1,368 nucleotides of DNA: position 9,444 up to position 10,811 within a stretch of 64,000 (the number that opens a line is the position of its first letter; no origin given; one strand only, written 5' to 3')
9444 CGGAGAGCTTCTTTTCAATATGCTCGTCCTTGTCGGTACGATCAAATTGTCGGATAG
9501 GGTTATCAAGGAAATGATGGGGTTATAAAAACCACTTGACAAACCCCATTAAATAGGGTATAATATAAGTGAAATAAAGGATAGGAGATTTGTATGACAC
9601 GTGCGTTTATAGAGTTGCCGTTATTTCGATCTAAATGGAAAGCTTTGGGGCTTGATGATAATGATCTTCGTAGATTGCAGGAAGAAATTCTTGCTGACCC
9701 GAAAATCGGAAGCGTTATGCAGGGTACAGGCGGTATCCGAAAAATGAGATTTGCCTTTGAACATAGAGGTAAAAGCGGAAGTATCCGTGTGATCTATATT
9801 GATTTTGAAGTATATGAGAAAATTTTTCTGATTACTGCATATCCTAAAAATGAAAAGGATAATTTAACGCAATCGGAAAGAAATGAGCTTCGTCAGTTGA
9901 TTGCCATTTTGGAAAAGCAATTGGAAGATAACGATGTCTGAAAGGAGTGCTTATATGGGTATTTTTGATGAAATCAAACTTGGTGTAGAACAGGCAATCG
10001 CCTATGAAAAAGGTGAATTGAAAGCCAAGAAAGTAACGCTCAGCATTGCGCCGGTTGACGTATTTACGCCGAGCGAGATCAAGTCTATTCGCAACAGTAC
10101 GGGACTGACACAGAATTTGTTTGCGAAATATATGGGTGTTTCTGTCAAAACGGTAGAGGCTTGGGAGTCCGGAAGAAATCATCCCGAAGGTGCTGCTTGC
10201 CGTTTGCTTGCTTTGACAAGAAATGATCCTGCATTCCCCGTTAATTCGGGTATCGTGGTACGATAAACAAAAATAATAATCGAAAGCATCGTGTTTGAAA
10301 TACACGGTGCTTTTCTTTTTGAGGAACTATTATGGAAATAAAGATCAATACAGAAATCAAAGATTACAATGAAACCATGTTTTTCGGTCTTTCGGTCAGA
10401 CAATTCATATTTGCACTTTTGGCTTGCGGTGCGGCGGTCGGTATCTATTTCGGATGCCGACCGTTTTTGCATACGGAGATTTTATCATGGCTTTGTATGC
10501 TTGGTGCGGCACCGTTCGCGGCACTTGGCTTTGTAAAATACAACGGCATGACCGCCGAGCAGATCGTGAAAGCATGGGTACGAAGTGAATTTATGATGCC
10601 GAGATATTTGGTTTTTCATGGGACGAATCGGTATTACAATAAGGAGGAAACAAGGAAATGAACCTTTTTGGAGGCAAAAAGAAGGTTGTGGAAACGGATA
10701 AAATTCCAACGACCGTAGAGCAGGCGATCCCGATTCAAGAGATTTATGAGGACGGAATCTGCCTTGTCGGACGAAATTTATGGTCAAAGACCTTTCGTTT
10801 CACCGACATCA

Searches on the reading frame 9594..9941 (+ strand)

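Call 50: search_protein_families(library=pfam, proteins=[window:9594-9941:+], max_evalue=0.001)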
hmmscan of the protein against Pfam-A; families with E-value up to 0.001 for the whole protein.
window:9594-9941:+ (115 aa): 1 family
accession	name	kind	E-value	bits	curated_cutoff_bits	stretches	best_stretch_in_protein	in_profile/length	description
PF06296.18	RelE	-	4.7e-10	40.2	27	1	46-108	41-102/120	RelE toxin of RelE / RelB toxin-antitoxin system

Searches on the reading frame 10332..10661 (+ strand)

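Call 50: search_protein_families(library=pfam, proteins=[window:10332-10661:+], max_evalue=0.001)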
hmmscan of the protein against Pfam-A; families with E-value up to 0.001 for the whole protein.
window:10332-10661:+ (109 aa): 1 family
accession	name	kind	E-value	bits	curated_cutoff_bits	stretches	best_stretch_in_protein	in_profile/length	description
PF12666.12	PrgI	-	1.2e-30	106.3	27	1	4-95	1-91/91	PrgI family protein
